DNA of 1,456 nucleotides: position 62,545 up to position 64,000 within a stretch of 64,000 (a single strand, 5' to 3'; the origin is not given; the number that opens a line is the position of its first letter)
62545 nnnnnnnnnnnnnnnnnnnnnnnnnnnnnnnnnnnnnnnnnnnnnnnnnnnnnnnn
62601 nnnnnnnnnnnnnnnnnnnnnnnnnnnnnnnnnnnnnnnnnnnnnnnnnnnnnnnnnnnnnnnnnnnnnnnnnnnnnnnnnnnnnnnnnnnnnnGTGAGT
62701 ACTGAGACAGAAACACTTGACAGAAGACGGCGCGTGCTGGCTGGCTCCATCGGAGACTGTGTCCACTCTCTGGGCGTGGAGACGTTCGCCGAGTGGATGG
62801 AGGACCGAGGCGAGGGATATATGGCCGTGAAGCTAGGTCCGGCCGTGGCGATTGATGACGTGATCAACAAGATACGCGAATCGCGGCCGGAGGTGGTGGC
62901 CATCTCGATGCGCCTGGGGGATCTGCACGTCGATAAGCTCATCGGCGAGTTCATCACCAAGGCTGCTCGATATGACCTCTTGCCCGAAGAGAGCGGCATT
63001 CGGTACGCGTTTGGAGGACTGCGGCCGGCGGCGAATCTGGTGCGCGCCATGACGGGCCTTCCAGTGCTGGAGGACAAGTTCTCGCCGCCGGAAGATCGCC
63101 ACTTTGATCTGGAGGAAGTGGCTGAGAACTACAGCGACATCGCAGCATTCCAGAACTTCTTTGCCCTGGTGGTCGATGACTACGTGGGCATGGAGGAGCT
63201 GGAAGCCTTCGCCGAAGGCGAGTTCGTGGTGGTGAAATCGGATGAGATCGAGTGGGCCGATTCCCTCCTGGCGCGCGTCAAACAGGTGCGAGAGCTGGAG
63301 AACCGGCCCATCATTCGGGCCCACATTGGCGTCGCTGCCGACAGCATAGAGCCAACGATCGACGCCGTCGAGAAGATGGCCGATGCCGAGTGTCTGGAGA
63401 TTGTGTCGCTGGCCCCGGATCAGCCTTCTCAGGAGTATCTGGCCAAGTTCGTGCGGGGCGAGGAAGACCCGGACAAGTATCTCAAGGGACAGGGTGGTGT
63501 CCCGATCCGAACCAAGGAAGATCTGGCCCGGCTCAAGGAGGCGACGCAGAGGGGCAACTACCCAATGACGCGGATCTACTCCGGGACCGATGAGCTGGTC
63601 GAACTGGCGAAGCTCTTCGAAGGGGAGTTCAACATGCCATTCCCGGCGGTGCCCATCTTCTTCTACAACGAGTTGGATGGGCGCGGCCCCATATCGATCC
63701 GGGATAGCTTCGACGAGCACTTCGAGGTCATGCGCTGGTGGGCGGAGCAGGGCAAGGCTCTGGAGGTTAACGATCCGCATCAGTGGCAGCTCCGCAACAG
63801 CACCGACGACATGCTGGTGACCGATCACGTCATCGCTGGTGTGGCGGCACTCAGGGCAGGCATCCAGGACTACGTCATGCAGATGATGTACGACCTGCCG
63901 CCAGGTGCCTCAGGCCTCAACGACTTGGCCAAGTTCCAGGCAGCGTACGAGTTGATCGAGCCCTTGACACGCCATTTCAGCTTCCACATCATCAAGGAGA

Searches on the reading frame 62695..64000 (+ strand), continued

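Call 24: search_solved_structures(query=A1, max_evalue=1, show_alignments=3)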
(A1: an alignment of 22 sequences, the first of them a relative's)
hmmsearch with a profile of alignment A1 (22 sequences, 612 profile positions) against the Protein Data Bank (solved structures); distinct sequences matched with E-value up to 1: 16.
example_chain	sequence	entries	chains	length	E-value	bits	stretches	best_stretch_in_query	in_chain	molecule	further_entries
4jgi_A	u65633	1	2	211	7.5e-08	34.6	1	5-116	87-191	Putative uncharacterized protein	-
7xcn_M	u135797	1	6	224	1.3e-06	30.5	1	9-111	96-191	Trimethylamine methyltransferase corrinoid protein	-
8ssd_A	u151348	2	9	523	0.00093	21.1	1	6-73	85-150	Methionine synthase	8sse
9cbq_A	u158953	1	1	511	0.0012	20.7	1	6-73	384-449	Methionine synthase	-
9cbp_A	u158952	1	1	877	0.0017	20.2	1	6-73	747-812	Methionine synthase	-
9cbo_A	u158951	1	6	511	0.002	20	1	7-73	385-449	Methionine synthase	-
8ssc_A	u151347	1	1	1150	0.0026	19.6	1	6-73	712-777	Methionine synthase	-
9cbr_A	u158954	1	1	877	0.0051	18.6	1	7-73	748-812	Methionine synthase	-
8g3h_A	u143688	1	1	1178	0.013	17.3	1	5-73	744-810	Methionine synthase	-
1y80_A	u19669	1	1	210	0.022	16.6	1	9-114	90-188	Predicted cobalamin binding protein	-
1bmt_A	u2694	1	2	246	0.055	15.2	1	7-83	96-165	METHIONINE SYNTHASE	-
1xrs_B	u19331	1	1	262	0.13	14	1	6-112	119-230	D-lysine 5,6-aminomutase beta subunit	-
2i2x_B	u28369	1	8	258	0.21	13.3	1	6-65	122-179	Methyltransferase 1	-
3j79_X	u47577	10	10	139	0.28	12.9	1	66-169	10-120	60S ribosomal protein eL22 | 60S ribosomal protein L22, putative | 60S ribosomal protein L22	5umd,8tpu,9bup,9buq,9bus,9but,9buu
3bul_A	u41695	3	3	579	0.6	11.8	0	7-83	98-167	Methionine synthase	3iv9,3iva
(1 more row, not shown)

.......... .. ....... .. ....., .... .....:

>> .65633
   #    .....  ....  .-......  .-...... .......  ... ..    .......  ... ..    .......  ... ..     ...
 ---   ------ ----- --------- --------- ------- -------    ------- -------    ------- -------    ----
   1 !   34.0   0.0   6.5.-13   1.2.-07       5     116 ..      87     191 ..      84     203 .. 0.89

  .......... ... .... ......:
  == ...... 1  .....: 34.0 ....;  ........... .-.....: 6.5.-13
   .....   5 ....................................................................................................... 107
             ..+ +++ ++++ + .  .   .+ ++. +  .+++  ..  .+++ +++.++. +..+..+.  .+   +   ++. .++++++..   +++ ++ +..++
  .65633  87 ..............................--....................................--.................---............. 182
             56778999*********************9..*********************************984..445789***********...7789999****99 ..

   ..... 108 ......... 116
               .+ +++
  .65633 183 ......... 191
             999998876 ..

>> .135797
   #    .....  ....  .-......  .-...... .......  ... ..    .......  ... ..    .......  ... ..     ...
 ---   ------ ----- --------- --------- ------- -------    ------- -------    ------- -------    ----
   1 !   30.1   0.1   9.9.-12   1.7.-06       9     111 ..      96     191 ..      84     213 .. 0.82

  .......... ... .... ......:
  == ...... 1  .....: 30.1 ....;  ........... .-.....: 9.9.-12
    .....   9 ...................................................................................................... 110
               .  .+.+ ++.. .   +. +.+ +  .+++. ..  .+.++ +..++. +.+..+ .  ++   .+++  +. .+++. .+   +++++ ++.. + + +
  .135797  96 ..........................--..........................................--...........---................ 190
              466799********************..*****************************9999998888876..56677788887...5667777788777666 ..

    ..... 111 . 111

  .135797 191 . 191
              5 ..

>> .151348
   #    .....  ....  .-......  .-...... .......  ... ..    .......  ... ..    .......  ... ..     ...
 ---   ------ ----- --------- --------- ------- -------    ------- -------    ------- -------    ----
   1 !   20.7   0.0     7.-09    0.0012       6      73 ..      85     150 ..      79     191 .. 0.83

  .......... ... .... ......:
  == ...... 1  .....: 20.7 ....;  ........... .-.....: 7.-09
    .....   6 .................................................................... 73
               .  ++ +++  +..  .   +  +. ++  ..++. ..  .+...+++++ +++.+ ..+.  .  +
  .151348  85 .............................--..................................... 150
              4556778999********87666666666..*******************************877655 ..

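Call 25: predict_structure(alignment_id=A1)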
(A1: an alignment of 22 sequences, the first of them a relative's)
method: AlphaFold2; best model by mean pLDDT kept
length: 661 residues; sequences in the alignment: 22
mean_pLDDT: 87.3   pTM: 0.73
mean pLDDT of the five models: 87.3, 86.8, 84.5, 83.6, 82.3
residues with pLDDT >= 90: 382; 70-90: 221; 50-70: 44; < 50: 14
segments of 3 or more residues with pLDDT < 50: 1-10, 182-184
pLDDT, mean of each block of 10 residues (from residue 1): 38 82 81 85 84 93 93 81 94 94 91 92 86 79 93 92 77 75 64 94 92 86 92 91 86 90 81 93 88 81 89 91 68 79 94 94 81 95 98 95 87 96 97 93 75 90 96 67 85 93 88 96 97 97 97 96 95 98 96 94 82 65 85 90 94 86 60
secondary structure, 60 per line:
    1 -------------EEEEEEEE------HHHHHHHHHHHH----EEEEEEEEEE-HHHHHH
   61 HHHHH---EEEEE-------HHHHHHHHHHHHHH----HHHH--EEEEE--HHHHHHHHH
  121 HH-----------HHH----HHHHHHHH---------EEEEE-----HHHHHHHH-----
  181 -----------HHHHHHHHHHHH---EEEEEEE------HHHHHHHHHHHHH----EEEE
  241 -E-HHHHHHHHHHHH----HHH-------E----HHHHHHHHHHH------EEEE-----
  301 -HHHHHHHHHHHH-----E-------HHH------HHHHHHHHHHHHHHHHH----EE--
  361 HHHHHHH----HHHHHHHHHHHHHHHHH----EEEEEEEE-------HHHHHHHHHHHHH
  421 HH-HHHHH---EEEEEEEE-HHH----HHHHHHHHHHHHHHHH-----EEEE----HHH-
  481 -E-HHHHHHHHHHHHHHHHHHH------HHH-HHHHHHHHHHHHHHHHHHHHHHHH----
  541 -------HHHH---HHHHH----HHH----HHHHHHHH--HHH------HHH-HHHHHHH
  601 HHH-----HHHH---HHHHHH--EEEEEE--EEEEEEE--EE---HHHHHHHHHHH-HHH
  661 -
elements in order: E14-21 H28-39 E44-53 H55-65 E69-73 H81-94 H99-102 E105-109 H112-122 H141-148 E158-162 H168-175 H192-203 E207-213 H220-232 E237-240 H244-255 H275-285 E292-295 H302-313 H336-352 H361-367 H372-388 E393-400 H408-422 H424-428 E432-439 H448-463 E469-472 H484-502 H513-536 H548-551 H555-559 H571-578 H594-603 H609-612 H616-621 E624-629 E632-638 H646-656

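Call 28: fold_search(model_id=the predicted structure, library=pdb)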
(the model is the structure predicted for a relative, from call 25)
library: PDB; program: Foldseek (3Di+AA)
matches with E <= 10: 1609; with E <= 0.001: 67
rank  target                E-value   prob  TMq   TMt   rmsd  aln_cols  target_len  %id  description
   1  6h9e_B                3.9e-13  1.00  0.50  0.66   9.9       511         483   13  Structure of glutamate mutase reconstituted with homo-coenzyme B12 (released 2019-08-14)
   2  1cb7_B                4.2e-12  1.00  0.50  0.67   6.5       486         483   12  GLUTAMATE MUTASE FROM CLOSTRIDIUM COCHLEARIUM RECONSTITUTED WITH METHYL-COBALAMIN (released 2000-02-28)
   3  3kow_A                7.1e-10  1.00  0.41  0.38   3.4       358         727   16  Crystal Structure of ornithine 4,5 aminomutase backsoaked complex (released 2010-01-26)
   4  3kp1_A                2.0e-09  1.00  0.41  0.38   4.8       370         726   15  Crystal structure of ornithine 4,5 aminomutase (Resting State) (released 2010-01-26)
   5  3kow_B                4.3e-09  1.00  0.40  0.37   3.9       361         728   16  Crystal Structure of ornithine 4,5 aminomutase backsoaked complex (released 2010-01-26)
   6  8t0v_A                5.3e-09  1.00  0.35  0.44  19.9       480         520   11  Closed state of lysine 5,6-aminomutase from Thermoanaerobacter tengcongensis (released 2024-07-03)
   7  1xrs_A                6.1e-09  1.00  0.37  0.46  15.5       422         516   14  Crystal structure of Lysine 5,6-Aminomutase in complex with PLP, cobalamin, and 5'-deoxyadenosine (released 2004-11-09)
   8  3kp0_A                8.4e-09  1.00  0.42  0.47   3.5       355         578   16  Crystal Structure of ORNITHINE 4,5 AMINOMUTASE in complex with 2,4-diaminobutyrate (DAB) (Aerobic) (released 2010-01-26)
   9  9q1a_C                1.4e-08  1.00  0.39  0.48  18.9       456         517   14  Open state of lysine 5,6-aminomutase from Thermoanaerobacter tengcongensis (released 2025-09-03)
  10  8gju_K                4.4e-07  1.00  0.33  0.32  19.0       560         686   12  Crystal structure of human methylmalonyl-CoA mutase (MMUT) in complex with methylmalonic acidemia type A protein (MMAA (released 2023-08-09)
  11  2xiq_B                1.4e-06  1.00  0.31  0.29  18.8       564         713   12  Crystal structure of human methylmalonyl-CoA mutase in complex with adenosylcobalamin and malonyl-CoA (released 2010-09-29)
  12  1req_A                2.4e-06  1.00  0.31  0.28  19.8       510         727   11  METHYLMALONYL-COA MUTASE (released 1997-01-27)
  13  8dyj                  3.8e-06  1.00  0.33  0.31  17.6       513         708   12  Crystal structure of human methylmalonyl-CoA mutase in complex with ADP and cob(II)alamin (released 2023-07-12)
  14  4req_A                4.7e-06  1.00  0.31  0.28  20.8       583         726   11  Methylmalonyl-COA Mutase substrate complex (released 1999-01-13)
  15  5req_A                4.9e-06  1.00  0.31  0.28  20.3       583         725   10  Methylmalonyl-COA MUTASE, Y89F Mutant, substrate complex (released 1998-08-12)
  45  4jgi_B                1.7e-04  1.00  0.14  0.42   2.2       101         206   24  1.5 Angstrom crystal structure of a novel cobalamin-binding protein from Desulfitobacterium hafniense DCB-2 (released 2013-08-07)
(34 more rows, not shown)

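Call 29: search_protein_representatives(alignment_id=A1)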
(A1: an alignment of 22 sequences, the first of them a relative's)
Query: 22 sequences, 612 profile positions. Proteins with E-value up to 0.001 (for the whole library): 804; up to 1e-10: 519; up to 1e-30: 195. The best 150 are listed.
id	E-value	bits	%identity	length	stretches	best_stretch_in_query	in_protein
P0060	5.7e-291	983.0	-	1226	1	5-611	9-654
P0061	2.4e-221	753.0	-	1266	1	6-608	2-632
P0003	4.8e-186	636.4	-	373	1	3-362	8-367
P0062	1.4e-181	621.7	-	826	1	115-608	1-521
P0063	9.5e-170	582.6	-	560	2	150-609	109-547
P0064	1.1e-168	579.1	-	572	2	159-607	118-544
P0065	1.5e-167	575.3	-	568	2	186-610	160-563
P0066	2.3e-164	564.8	-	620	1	10-610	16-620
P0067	7.9e-164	563.1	-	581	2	167-609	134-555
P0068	1.2e-162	559.2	-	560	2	175-609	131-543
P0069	6.8e-160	550.1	-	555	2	184-609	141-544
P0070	9.3e-159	546.3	-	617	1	8-610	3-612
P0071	5.8e-158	543.7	-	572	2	189-598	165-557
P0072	9.5e-156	536.4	-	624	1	8-611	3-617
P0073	1.2e-154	532.7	-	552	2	150-609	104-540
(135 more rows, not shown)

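Call 42: search_protein_families(library=ncbifam, proteins=[L001:11872-12999:+, L005:4428-6122:+], max_evalue=0.00001)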
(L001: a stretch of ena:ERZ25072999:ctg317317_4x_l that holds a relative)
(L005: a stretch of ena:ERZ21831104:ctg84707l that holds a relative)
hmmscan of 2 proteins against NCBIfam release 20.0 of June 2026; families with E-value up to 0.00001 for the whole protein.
L001:11872-12999:+ (375 aa): 3 families
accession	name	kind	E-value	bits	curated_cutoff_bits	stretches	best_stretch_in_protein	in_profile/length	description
NF040745.1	accessory_GlmL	equivalog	4.5e-58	197.1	475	1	75-316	2-227/459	methylaspartate mutase accessory protein GlmL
TIGR01319.1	glmL_fam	subfamily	6.9e-43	147.2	204.05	1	77-316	1-227/456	GlmL family protein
NF040744.1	ornith_Or-4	equivalog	1.4e-38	132.7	600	1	74-316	3-234/448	GlmL-related ornithine degradation protein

L005:4428-6122:+ (564 aa): 3 families
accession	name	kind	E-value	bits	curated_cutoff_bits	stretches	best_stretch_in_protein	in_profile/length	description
NF040745.1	accessory_GlmL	equivalog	1.3e-82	278.1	475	1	44-378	1-308/459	methylaspartate mutase accessory protein GlmL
TIGR01319.1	glmL_fam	subfamily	2.3e-58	198.2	204.05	1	47-373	1-299/456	GlmL family protein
NF040744.1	ornith_Or-4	equivalog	1.2e-49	169.2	600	1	43-379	2-308/448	GlmL-related ornithine degradation protein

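Call 43: find_related_loci(query=A1, collection=genome_contigs, flank=8000)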
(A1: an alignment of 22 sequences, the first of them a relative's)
Query A1 (661 aa) in genome_contigs; peptide patterns used: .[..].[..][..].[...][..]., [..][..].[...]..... (x = any residue, [..] = any of these).
599 stretches matched a pattern (row limit reached: there are more); 576 encode a relative of the query (tblastn E <= 1e-3); the best 80 are kept; 80 distinct loci.
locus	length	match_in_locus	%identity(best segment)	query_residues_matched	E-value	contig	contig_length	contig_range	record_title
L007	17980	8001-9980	80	1-660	0e+0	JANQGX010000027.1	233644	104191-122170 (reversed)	MAG: SAR324 cluster bacterium isolate PL23b_bin.69 k99_1371214, whole genome shotgun sequence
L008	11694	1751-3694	78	13-660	0e+0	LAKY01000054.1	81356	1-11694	Clostridiales bacterium PH28_bin88 ph28_472, whole genome shotgun sequence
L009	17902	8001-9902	78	13-660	0e+0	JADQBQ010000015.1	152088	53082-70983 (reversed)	MAG: Clostridiales bacterium isolate Soudan_19 NODE_78_length_152088_cov_481.663093, whole genome shotgun sequence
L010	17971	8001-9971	75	5-660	0e+0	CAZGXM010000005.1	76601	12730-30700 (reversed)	MAG TPA_asm: uncultured Thermoanaerobacteraceae bacterium isolate SRP216583_co2_239 genome assembly, contig: NODE_114_le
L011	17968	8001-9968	75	5-660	0e+0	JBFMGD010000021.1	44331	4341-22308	MAG: Bacillota bacterium isolate MAG288 MAG288_21, whole genome shotgun sequence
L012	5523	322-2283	74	8-660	0e+0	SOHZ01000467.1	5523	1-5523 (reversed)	MAG: Anaerolineales bacterium isolate E26_bin7 NODE_871_length_5523_cov_14.300293, whole genome shotgun sequence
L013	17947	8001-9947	71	12-660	0e+0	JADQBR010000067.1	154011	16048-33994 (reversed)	MAG: Bacillota bacterium isolate Soudan_17 NODE_75_length_154011_cov_14.634961, whole genome shotgun sequence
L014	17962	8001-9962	75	7-660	0e+0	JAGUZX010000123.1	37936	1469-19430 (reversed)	MAG: Desulfovibrio sp. isolate DeMMO6_25 c_000000054415, whole genome shotgun sequence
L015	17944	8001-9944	73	13-660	0e+0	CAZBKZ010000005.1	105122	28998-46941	MAG TPA_asm: uncultured Syntrophomonadaceae bacterium isolate SRP241341_co1_200 genome assembly, contig: NODE_245_length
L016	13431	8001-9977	71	1-660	0e+0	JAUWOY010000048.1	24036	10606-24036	MAG: Chloroflexota bacterium isolate CSMAG_2462 CSMAG_2462_k141_392867_length_24036_cov_17.0000, whole genome shotgun se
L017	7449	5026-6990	72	7-660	0e+0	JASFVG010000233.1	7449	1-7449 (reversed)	MAG: Anaerolineae bacterium isolate D1105M20metaG_Bin_199 D1105M20metaG_FD_scaffold_3295_c1, whole genome shotgun sequen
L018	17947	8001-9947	72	13-660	0e+0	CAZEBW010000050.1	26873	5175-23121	MAG TPA_asm: uncultured Anaerolineae bacterium isolate binchicken_co17_112 genome assembly, contig: NODE_4805_length_268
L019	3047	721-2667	72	13-660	0e+0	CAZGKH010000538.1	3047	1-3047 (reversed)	MAG TPA_asm: uncultured Anaerolineae bacterium isolate binchicken_co275_239 genome assembly, contig: NODE_72950_length_3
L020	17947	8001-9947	72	13-660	0e+0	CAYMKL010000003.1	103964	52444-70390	MAG TPA_asm: uncultured Anaerolineae bacterium isolate SRP167671_co1_184 genome assembly, contig: NODE_155_length_103964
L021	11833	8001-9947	71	13-660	0e+0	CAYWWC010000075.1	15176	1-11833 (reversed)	MAG TPA_asm: uncultured Anaerolineae bacterium isolate SRP077602_co7_465 genome assembly, contig: NODE_18845_length_1517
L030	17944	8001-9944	70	13-660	0e+0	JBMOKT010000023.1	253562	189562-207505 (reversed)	MAG: Bacillota bacterium isolate Betzabe_MAG005 MAG005_23, whole genome shotgun sequence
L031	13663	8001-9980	71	3-660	0e+0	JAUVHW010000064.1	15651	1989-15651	MAG: Ardenticatenales bacterium isolate CSMAG_412 CSMAG_412_k141_304673_length_15651_cov_9.9692, whole genome shotgun se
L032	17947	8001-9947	72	13-660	0e+0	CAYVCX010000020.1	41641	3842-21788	MAG TPA_asm: uncultured Anaerolineales bacterium isolate SRP141376_co1_360 genome assembly, contig: NODE_2238_length_416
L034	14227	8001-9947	70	13-660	0e+0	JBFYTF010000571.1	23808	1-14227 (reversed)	MAG: Anaerolineae bacterium isolate PPR_0259 PPR_0259._bin.108.fa_k121_1406097, whole genome shotgun sequence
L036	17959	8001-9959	68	8-660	0e+0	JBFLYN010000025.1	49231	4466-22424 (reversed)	MAG: Bacillota bacterium isolate MAG086 MAG086_25, whole genome shotgun sequence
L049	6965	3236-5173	68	16-660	0e+0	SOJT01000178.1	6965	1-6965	MAG: Candidatus Aerophobetes bacterium isolate E44_bin3 NODE_5771_length_6965_cov_18.005933, whole genome shotgun sequen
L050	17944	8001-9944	68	13-660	0e+0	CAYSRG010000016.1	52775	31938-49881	MAG TPA_asm: uncultured Atribacterota bacterium isolate SRP241326_co4_255 genome assembly, contig: NODE_1011_length_5277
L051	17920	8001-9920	67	13-660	0e+0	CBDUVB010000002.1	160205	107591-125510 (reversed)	MAG TPA_asm: uncultured bacterium isolate SRR22302362_binner12_Refined_56 genome assembly, contig: ERZ25746724.9, whole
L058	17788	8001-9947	73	13-660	0e+0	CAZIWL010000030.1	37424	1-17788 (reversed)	MAG TPA_asm: uncultured Anaerolineales bacterium isolate binchicken_co334_394 genome assembly, contig: NODE_1766_length_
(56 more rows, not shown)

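Call 49: search_protein_families(library=pfam, proteins=[L032:7971-11645:+, P0060, P0061, L032:11952-13181:-, L032:13909-15459:-, L032:15479-16687:-], max_evalue=0.001)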
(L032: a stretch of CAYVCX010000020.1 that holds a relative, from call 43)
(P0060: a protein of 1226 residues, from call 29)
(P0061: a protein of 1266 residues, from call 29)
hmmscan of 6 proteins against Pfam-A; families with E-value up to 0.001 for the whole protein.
L032:7971-11645:+ (1224 aa): 2 families
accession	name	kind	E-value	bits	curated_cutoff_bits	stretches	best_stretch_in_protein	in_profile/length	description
PF13941.12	MutL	-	1.3e-76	258.7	27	1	705-1218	1-449/450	MutL protein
PF02310.24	B12-binding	-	7.6e-06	26.2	32.1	1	13-75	2-64/121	B12 binding domain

P0060 (1226 aa): 2 families
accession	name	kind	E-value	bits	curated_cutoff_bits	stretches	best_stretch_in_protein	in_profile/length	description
PF13941.12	MutL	-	7.2e-76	256.2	27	1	706-1220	1-450/450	MutL protein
PF02310.24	B12-binding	-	1.1e-05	25.7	32.1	1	13-74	2-61/121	B12 binding domain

P0061 (1266 aa): 2 families
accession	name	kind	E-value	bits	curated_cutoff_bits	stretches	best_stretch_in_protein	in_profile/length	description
PF13941.12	MutL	-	2.4e-82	277.5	27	2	679-1009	1-299/450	MutL protein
PF05378.19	Hydant_A_N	-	0.00032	20.9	25.2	0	682-735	4-57/176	Hydantoinase/oxoprolinase N-terminal region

L032:11952-13181:- (409 aa): 1 family
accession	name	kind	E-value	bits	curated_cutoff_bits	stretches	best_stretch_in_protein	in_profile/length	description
PF03977.18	OAD_beta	-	6.5e-133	443.5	31.6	1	46-402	1-348/349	Na+-transporting oxaloacetate decarboxylase beta subunit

L032:13909-15459:- (516 aa): 2 families
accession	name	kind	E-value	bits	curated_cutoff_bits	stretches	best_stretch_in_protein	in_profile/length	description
PF01039.27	Carboxyl_trans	-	8.9e-187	622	22.3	1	29-513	2-492/493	Carboxyl transferase domain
PF03255.19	ACCA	-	3e-10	40.2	23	1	342-454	135-243/310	Acetyl co-enzyme A carboxylase carboxyltransferase-like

L032:15479-16687:- (402 aa): 1 family
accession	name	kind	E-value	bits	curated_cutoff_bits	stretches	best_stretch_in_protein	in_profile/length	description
PF02515.22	CoA_transf_3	-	8.2e-142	473.1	23.3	1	4-378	1-366/366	CoA-transferase family III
